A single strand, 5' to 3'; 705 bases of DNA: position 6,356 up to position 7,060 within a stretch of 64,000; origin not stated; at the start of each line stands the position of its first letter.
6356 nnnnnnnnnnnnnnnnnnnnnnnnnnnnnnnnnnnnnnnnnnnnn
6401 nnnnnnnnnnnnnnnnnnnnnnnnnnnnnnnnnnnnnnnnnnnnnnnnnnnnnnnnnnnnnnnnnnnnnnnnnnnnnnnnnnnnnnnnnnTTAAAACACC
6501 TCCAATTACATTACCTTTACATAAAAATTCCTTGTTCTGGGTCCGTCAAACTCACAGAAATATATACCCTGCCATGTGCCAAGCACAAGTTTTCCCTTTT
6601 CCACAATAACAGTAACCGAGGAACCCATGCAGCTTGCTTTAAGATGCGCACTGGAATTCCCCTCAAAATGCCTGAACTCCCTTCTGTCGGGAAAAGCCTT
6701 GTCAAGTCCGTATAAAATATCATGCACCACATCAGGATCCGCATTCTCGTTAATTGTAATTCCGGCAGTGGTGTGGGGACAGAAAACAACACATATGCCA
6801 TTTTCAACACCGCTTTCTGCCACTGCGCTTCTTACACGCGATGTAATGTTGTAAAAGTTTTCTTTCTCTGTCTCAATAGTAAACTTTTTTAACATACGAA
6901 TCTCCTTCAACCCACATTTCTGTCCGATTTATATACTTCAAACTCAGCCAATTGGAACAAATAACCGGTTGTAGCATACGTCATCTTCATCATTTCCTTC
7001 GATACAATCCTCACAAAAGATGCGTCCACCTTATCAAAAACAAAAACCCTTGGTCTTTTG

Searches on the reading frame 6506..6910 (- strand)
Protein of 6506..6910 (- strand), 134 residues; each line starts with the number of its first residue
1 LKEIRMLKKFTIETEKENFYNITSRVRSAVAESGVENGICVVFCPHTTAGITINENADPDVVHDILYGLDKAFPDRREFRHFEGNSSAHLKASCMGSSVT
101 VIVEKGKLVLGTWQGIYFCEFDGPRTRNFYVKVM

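Call 3: search_protein_families(library=pfam, proteins=[window:6506-6910:-])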
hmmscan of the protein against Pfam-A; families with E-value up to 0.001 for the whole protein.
window:6506-6910:- (134 aa): 1 family
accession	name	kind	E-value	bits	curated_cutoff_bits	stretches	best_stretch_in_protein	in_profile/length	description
PF01894.22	UPF0047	-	4.3e-46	156.3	27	1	21-133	1-117/117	Uncharacterised protein family UPF0047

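Call 4: search_protein_families(library=ncbifam, proteins=[window:6506-6910:-])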
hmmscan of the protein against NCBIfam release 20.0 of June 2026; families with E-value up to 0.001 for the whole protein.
window:6506-6910:- (134 aa): 1 family
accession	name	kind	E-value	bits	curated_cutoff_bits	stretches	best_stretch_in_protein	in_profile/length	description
TIGR00149.1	TIGR00149_YjbQ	hypoth_equivalog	2.2e-47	160.1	67.75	1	12-134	5-130/132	secondary thiamine-phosphate synthase enzyme YjbQ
